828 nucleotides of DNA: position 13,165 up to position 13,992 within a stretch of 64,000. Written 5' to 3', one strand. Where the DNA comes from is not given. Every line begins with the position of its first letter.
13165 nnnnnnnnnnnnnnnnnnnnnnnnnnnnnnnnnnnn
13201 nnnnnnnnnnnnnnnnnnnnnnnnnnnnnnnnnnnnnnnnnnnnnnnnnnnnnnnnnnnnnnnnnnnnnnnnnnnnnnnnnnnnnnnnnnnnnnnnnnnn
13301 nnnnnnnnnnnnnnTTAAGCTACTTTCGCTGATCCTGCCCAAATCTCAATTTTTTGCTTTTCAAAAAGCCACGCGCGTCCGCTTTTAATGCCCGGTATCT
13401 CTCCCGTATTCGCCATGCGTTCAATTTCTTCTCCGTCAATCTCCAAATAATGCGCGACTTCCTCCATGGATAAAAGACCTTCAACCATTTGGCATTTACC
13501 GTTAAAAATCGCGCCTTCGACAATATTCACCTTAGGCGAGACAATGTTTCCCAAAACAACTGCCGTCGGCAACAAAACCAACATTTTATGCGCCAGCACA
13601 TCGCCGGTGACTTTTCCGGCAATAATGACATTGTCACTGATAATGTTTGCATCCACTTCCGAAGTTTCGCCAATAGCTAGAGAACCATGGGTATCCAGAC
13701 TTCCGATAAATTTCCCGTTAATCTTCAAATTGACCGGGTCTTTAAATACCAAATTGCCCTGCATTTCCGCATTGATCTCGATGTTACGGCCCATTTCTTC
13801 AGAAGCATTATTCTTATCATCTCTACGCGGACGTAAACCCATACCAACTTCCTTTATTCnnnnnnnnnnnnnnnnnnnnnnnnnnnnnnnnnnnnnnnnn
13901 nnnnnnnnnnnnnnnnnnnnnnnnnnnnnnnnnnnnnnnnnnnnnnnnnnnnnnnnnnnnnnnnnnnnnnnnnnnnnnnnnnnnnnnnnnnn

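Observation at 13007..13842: Bactofilin with a built-in C-terminal HTH, followed by an HTH protein with a membrane anchor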

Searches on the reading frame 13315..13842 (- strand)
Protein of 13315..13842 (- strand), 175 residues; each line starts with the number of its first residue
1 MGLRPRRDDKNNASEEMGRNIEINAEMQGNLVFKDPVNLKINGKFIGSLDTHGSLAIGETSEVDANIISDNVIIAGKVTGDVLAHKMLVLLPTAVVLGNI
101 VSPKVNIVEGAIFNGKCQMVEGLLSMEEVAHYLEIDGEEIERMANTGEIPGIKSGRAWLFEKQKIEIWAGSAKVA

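Call 3: search_protein_families(library=pfam, proteins=[window:13315-13842:-], max_evalue=1)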
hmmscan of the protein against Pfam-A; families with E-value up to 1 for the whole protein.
window:13315-13842:- (175 aa): 2 families
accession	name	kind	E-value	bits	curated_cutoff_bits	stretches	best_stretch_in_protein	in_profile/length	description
PF04519.19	Bactofilin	-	1.8e-22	79.8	27.9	1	21-118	3-98/98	Polymer-forming cytoskeletal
PF12728.13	HTH_17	-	1.6e-07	31.9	27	1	123-169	1-47/51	Helix-turn-helix domain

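Call 4: search_protein_families(library=ncbifam, proteins=[window:13315-13842:-], max_evalue=1)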
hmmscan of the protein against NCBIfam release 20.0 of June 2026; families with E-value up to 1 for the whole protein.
window:13315-13842:- (175 aa): 4 families
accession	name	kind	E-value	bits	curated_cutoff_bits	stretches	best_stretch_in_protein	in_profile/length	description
NF047737.1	antiphage_MADS1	equivalog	2.6e-09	37.2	80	1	123-168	3-48/49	methylation-associated defense system helix-turn-helix domain-containing protein MAD1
TIGR01764.1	excise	domain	7.1e-08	32.7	28.8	1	123-168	1-46/49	excisionase family DNA-binding protein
NF012196.1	Ig_like_ice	domain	0.0027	17.5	50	1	8-44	37-73/108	Ig-like domain-containing protein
NF003670.0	PRK05293.1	equivalog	0.011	14.6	470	1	54-114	283-342/382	glucose-1-phosphate adenylyltransferase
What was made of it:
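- Checked: NCBIfam TIGR01764 'excisionase family DNA-binding', 32.7 bits (cut-off 28.8) (call 4).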

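Call 6: find_homologous_proteins(query=window:13315-13842:-)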
Query window:13315-13842:- (175 aa): 571 proteins with E <= 0.001 among 605 candidates; the best 120 are listed.
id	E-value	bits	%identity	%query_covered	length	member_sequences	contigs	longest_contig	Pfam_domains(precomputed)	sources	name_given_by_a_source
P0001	1.6e-107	375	100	100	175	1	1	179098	PF12728.14,PF04519.20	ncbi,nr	ncbi:MAG: polymer-forming cytoskeletal protein [Candidatus Omnitrophica bacterium]|nr:polymer-formin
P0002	1.1e-89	316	84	100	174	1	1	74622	PF12728.14,PF04519.20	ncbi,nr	ncbi:MAG: polymer-forming cytoskeletal protein [Candidatus Omnitrophica bacterium]|nr:polymer-formin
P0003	2.1e-62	228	60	99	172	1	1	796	PF12728.14,PF04519.20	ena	-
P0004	3.1e-62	227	63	96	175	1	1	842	PF12728.14,PF04519.20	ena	-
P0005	6.5e-62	226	64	93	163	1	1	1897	PF12728.14,PF04519.20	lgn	-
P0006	1.2e-61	225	59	99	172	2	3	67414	PF12728.14,PF04519.20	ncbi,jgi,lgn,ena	-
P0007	1.6e-61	225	59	99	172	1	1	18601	PF12728.14,PF04519.20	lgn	-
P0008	1.6e-61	225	61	100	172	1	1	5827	PF12728.14,PF04519.20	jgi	-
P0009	1.8e-61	225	61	99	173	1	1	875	PF12728.14,PF04519.20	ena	-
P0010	1.9e-61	225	60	99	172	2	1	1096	PF12728.14,PF04519.20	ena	-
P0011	3.0e-61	224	61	99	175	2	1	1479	PF12728.14,PF04519.20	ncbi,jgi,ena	-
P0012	3.1e-61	224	59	99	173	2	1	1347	PF12728.14,PF04519.20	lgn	-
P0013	6.2e-61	223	60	99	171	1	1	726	PF12728.14,PF04519.20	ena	-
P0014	8.5e-61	223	61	95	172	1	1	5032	PF12728.14,PF04519.20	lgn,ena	-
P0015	1.0e-60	222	60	95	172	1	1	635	PF12728.14,PF04519.20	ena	-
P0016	1.1e-60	222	59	97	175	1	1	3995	PF12728.14,PF04519.20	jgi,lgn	-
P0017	1.4e-60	222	59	99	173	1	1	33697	PF12728.14,PF04519.20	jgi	-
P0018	2.4e-60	221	60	94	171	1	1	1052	PF12728.14,PF04519.20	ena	-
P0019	3.5e-60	221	63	93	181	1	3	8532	PF12728.14,PF04519.20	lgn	-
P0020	3.6e-60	221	60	99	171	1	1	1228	PF12728.14,PF04519.20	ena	-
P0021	3.7e-60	220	58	99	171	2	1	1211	PF12728.14,PF04519.20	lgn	-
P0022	4.5e-60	220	58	100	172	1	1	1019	PF12728.14,PF04519.20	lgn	-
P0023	1.7e-59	218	59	98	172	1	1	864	PF12728.14,PF04519.20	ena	-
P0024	1.8e-59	218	57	99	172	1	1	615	PF12728.14,PF04519.20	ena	-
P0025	2.4e-59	218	62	93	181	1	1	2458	PF12728.14,PF04519.20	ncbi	-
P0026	2.7e-59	218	61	100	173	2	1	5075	PF12728.14,PF04519.20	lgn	-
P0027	4.2e-59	217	61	96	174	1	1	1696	PF12728.14,PF04519.20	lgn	-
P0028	5.0e-59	217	59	100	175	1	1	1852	PF12728.14,PF04519.20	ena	-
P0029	5.2e-59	217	59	91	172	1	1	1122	PF12728.14,PF04519.20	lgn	-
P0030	5.3e-59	217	59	99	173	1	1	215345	PF12728.14,PF04519.20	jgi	jgi:excisionase family DNA binding protein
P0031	8.8e-59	216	59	99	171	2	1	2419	PF12728.14,PF04519.20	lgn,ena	-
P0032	1.2e-58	216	60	95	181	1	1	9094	PF12728.14,PF04519.20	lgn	-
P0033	1.5e-58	215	58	100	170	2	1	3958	PF12728.14,PF04519.20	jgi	jgi:excisionase family DNA binding protein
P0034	1.7e-58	215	60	100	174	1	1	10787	PF12728.14,PF04519.20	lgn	-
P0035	1.7e-58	215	59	99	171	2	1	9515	PF12728.14,PF04519.20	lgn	-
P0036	2.3e-58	215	59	99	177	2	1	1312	PF12728.14,PF04519.20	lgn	-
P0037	2.8e-58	214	59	100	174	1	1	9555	PF12728.14,PF04519.20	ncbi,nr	ncbi:MAG: polymer-forming cytoskeletal protein [Candidatus Omnitrophica bacterium]|nr:polymer-formin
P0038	3.3e-58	214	60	98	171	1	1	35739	PF12728.14,PF04519.20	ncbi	-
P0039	3.4e-58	214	57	97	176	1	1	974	PF12728.14,PF04519.20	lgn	-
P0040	3.6e-58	214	57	99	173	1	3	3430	PF12728.14,PF04519.20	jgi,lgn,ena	-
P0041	4.7e-58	214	58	100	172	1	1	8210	PF12728.14,PF04519.20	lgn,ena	-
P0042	6.1e-58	213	60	93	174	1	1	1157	PF12728.14,PF04519.20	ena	-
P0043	6.6e-58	213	58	99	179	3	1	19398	PF12728.14,PF04519.20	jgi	jgi:excisionase family DNA binding protein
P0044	7.9e-58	213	57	100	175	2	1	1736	PF12728.14,PF04519.20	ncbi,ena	-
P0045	9.0e-58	213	58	100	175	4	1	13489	PF12728.14,PF04519.20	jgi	-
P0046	9.2e-58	213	61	92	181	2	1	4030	PF12728.14,PF04519.20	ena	-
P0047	9.2e-58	213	60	94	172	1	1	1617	PF12728.14,PF04519.20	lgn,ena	-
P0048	9.8e-58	213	58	100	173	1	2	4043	PF12728.14,PF04519.20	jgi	-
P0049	1.0e-57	213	60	99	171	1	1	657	PF12728.14,PF04519.20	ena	-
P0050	1.2e-57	212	58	99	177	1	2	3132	PF12728.14,PF04519.20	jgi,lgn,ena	-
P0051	1.2e-57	212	57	99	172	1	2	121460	PF12728.14,PF04519.20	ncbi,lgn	-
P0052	1.3e-57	212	57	99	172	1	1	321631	PF12728.14,PF04519.20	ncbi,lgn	-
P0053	1.4e-57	212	61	92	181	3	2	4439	PF12728.14,PF04519.20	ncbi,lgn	-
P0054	1.5e-57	212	60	92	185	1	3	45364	PF12728.14,PF04519.20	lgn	-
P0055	1.9e-57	212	55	99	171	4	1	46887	PF12728.14,PF04519.20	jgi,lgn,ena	-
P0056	2.1e-57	212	61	92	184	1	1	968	PF12728.14,PF04519.20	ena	-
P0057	2.3e-57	211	56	99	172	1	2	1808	PF12728.14,PF04519.20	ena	-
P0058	3.0e-57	211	59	91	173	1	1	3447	PF12728.14,PF04519.20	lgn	-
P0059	3.6e-57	211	57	98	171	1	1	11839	PF12728.14,PF04519.20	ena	-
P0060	4.0e-57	211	59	92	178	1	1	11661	PF12728.14,PF04519.20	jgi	jgi:excisionase family DNA binding protein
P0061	4.3e-57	211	58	100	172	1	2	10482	PF12728.14,PF04519.20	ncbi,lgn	-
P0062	4.6e-57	210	58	100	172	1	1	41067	PF12728.14,PF04519.20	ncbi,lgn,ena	-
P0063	4.7e-57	210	62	89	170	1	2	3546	PF12728.14,PF04519.20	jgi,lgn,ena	-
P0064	5.0e-57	210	57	99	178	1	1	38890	PF12728.14,PF04519.20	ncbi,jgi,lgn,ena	-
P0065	5.5e-57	210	58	99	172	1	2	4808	PF12728.14,PF04519.20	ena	-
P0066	6.2e-57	210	56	99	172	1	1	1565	PF12728.14,PF04519.20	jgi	jgi:excisionase family DNA binding protein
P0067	6.5e-57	210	56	99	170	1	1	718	PF12728.14,PF04519.20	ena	-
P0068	7.1e-57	210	55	99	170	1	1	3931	PF12728.14,PF04519.20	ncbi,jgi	jgi:excisionase family DNA binding protein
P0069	7.1e-57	210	58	99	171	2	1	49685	PF12728.14,PF04519.20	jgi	jgi:excisionase family DNA binding protein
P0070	7.4e-57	210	59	99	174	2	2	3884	PF12728.14,PF04519.20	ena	-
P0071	7.4e-57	210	59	99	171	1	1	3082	PF12728.14,PF04519.20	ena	-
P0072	7.5e-57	210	59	92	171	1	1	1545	PF12728.14,PF04519.20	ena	-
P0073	8.2e-57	210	59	97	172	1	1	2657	PF12728.14,PF04519.20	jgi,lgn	-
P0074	8.3e-57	210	59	99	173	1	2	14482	PF12728.14,PF04519.20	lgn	-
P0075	9.4e-57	209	57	99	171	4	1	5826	PF12728.14,PF04519.20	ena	-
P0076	9.5e-57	209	57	99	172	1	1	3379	PF12728.14,PF04519.20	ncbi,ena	-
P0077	9.9e-57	209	58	99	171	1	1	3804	PF12728.14,PF04519.20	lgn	-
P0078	1.2e-56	209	57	98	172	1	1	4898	PF12728.14,PF04519.20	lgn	-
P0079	1.3e-56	209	57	99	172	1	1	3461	PF12728.14,PF04519.20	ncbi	-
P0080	1.3e-56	209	57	98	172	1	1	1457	PF12728.14,PF04519.20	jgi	-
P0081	1.3e-56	209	58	99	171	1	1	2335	PF12728.14,PF04519.20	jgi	jgi:excisionase family DNA binding protein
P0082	1.4e-56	209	60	92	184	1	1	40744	PF12728.14,PF04519.20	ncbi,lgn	-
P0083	1.4e-56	209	58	99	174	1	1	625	PF12728.14,PF04519.20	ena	-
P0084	1.6e-56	209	57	99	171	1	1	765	PF12728.14,PF04519.20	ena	-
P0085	1.7e-56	209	57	99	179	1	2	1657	PF12728.14,PF04519.20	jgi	jgi:excisionase family DNA binding protein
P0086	1.7e-56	209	57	99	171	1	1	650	PF12728.14,PF04519.20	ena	-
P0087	2.1e-56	208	59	99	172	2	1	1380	PF12728.14,PF04519.20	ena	-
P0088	2.1e-56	208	55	100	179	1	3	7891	PF12728.14,PF04519.20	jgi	jgi:excisionase family DNA binding protein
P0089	2.3e-56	208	57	99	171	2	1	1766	PF12728.14,PF04519.20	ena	-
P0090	2.9e-56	208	57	99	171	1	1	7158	PF12728.14,PF04519.20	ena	-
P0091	2.9e-56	208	61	100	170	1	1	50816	PF12728.14,PF04519.20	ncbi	-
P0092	3.2e-56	208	59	91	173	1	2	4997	PF12728.14,PF04519.20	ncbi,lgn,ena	-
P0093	3.4e-56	208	57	99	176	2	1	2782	PF12728.14,PF04519.20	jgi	jgi:excisionase family DNA binding protein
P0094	3.5e-56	208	57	98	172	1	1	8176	PF12728.14,PF04519.20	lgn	-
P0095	4.3e-56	207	61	89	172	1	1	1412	PF12728.14,PF04519.20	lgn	-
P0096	4.5e-56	207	55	99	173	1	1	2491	PF12728.14,PF04519.20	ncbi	-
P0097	5.3e-56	207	57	99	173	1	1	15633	PF12728.14,PF04519.20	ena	-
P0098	5.4e-56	207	55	99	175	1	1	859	PF12728.14,PF04519.20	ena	-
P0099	5.5e-56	207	57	99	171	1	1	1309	PF12728.14,PF04519.20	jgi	-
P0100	6.0e-56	207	58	100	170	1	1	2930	PF12728.14,PF04519.20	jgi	-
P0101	6.3e-56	207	57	99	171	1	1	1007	PF12728.14,PF04519.20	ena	-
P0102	6.7e-56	207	57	99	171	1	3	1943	PF12728.14,PF04519.20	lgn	-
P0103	6.9e-56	207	59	99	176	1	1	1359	PF12728.14,PF04519.20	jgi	jgi:excisionase family DNA binding protein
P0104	7.1e-56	207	55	99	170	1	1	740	PF12728.14,PF04519.20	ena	-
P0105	7.6e-56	206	56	99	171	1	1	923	PF12728.14,PF04519.20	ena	-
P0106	7.8e-56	206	57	99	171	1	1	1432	PF12728.14,PF04519.20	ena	-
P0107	8.2e-56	206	56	99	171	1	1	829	PF12728.14,PF04519.20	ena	-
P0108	8.3e-56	206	59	98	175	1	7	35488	PF12728.14,PF04519.20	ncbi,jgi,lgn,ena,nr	ncbi:MAG TPA: polymer-forming cytoskeletal protein [Candidatus Omnitrophota bacterium]|nr:polymer-fo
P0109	9.2e-56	206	58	99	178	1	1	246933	PF12728.14,PF04519.20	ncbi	-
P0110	9.5e-56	206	57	99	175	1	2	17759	PF12728.14,PF04519.20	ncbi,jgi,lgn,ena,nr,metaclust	ncbi:MAG: polymer-forming cytoskeletal protein [Candidatus Zapsychrus exili]|nr:polymer-forming cyto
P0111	9.7e-56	206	57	100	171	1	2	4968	PF12728.14,PF04519.20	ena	-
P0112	1.0e-55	206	58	99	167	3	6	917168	PF12728.14,PF04519.20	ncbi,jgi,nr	ncbi:MAG TPA: polymer-forming cytoskeletal protein [Candidatus Omnitrophota bacterium]|nr:polymer-fo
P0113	1.1e-55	206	58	99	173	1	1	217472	PF12728.14,PF04519.20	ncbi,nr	ncbi:MAG: polymer-forming cytoskeletal protein [Candidatus Omnitrophica bacterium]|nr:polymer-formin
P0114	1.2e-55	206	56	100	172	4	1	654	PF12728.14,PF04519.20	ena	-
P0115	1.3e-55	206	55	99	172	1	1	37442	PF12728.14,PF04519.20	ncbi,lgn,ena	-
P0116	1.4e-55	206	56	99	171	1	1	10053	PF12728.14,PF04519.20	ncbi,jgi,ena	ncbi:MAG: polymer-forming cytoskeletal protein [Candidatus Omnitrophota bacterium]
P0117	1.4e-55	206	57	99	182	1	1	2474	PF12728.14,PF04519.20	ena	-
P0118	1.4e-55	206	57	99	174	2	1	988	PF12728.14,PF04519.20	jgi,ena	-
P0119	1.5e-55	205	59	94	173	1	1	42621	PF12728.14,PF04519.20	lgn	-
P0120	1.9e-55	205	57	99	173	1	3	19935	PF12728.14,PF04519.20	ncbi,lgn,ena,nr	ncbi:MAG: polymer-forming cytoskeletal protein [Candidatus Omnitrophica bacterium]|nr:polymer-formin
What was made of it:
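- Checked: The 120 closest database proteins all carry both domains within 163-185 aa (call 6).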

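Call 11: find_related_loci(query=A1, collection=genome_contigs, flank=6000)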
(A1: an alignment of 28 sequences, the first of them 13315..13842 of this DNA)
Query A1 (175 aa) in genome_contigs; peptide patterns used: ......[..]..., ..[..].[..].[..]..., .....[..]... (x = any residue, [..] = any of these).
322 stretches matched a pattern; 182 encode a relative of the query (tblastn E <= 1e-3); the best 80 are kept; 80 distinct loci.
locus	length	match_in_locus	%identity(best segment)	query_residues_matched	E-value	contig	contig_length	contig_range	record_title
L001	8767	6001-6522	84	1-175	2e-95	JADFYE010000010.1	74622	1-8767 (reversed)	MAG: Candidatus Omnitrophota bacterium isolate nDJH6bin14 nDJH6_bin14_NODE_10_length_74622_cov_5.255252, whole genome sh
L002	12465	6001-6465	65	21-175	2e-67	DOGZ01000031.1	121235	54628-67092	MAG TPA_asm: Candidatus Omnitrophota bacterium isolate UBA10174 contig_18520, whole genome shotgun sequence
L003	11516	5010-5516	60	3-174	1e-65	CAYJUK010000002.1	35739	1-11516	MAG TPA_asm: uncultured Planctomycetales bacterium isolate ERP125453_co1_189 genome assembly, contig: NODE_936_length_35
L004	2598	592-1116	58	5-174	4e-66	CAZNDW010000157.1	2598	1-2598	MAG TPA_asm: uncultured Planctomycetales bacterium isolate binchicken_co21_435 genome assembly, contig: NODE_81590_lengt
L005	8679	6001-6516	59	1-175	2e-65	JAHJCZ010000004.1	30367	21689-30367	MAG: Candidatus Omnitrophota bacterium isolate Modern_marine.mb.324 Modern_marine.mb.324_k141_60791, whole genome shotgu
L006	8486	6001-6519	59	1-175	2e-65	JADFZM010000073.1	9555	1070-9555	MAG: Candidatus Omnitrophota bacterium isolate nHLHbin2 nHLH_bin2_NODE_73_length_9555_cov_6.369895, whole genome shotgun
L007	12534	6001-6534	56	1-174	9e-65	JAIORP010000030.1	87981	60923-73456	MAG: Candidatus Omnitrophota bacterium isolate SMBSF21 20074_Bin_2_contigs_1_c_000000000027, whole genome shotgun sequen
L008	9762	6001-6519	58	1-175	1e-64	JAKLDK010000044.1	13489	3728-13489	MAG: Candidatus Omnitrophota bacterium isolate RA.bin108 RA.bin108_44, whole genome shotgun sequence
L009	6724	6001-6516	58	1-175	1e-64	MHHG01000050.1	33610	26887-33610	MAG: Omnitrophica WOR_2 bacterium RIFOXYA2_FULL_38_17 rifoxya2_full_scaffold_461, whole genome shotgun sequence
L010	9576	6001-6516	58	1-175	2e-64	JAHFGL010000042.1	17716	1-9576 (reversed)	MAG: Candidatus Omnitrophota bacterium isolate nzgw314 NODE_3751_length_17717_cov_4.026540, whole genome shotgun sequenc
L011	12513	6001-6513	57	1-174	6e-64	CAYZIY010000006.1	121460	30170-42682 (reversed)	MAG TPA_asm: uncultured Planctomycetales bacterium isolate SRP141376_co2_271 genome assembly, contig: NODE_351_length_12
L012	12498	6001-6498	58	1-174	2e-63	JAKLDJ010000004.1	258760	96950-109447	MAG: Candidatus Omnitrophota bacterium isolate RA.bin107 RA.bin107_4, whole genome shotgun sequence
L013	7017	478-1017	57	1-174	1e-63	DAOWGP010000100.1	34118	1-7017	MAG TPA_asm: Candidatus Omnitrophota bacterium isolate CSMAG_1994 CSMAG_1994_k141_566414_length_34118_cov_55.7892, whole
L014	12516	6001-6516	56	1-174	1e-63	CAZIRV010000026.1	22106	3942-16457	MAG TPA_asm: uncultured Planctomycetales bacterium isolate SRP128015_co1_466 genome assembly, contig: NODE_3058_length_2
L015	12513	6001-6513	57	1-174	2e-63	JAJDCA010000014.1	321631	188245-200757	MAG: Candidatus Omnitrophota bacterium isolate OFTM38 OFTM38_13, whole genome shotgun sequence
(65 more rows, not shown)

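Call 31: predict_structure(alignment_id=A1)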
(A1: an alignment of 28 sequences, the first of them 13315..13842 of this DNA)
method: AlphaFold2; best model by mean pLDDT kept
length: 175 residues; sequences in the alignment: 28
mean_pLDDT: 82.0   pTM: 0.59
mean pLDDT of the five models: 82.0, 79.5, 79.2, 78.8, 76.1
residues with pLDDT >= 90: 79; 70-90: 70; 50-70: 7; < 50: 19
segments of 3 or more residues with pLDDT < 50: 1-17
pLDDT, mean of each block of 10 residues (from residue 1): 41 47 89 90 93 93 95 96 94 95 90 84 75 83 84 80 79 53
secondary structure, 60 per line:
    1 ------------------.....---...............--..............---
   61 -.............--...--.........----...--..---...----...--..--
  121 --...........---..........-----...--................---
elements in order: E19-23 E27-41 E44-57 E62-74 E77-79 E82-90 E95-97 E105-107 E112-114 E123-125 H126-133 H137-146 E152-154 E157-161 H162-172
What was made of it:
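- On Bactofilin (PF04519): AF2 model with strands across residues 19-118 and pLDDT 89-96 (call 31).
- Checked: The AlphaFold2 model of A (mean pLDDT 82) has a beta-helix at residues 19-118 and a beta-alpha-alpha-beta-beta-alpha winged HTH at 123-172 (call 31).
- The relative orientation of the two domains is uncertain in the model (pTM 0.59, call 31).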
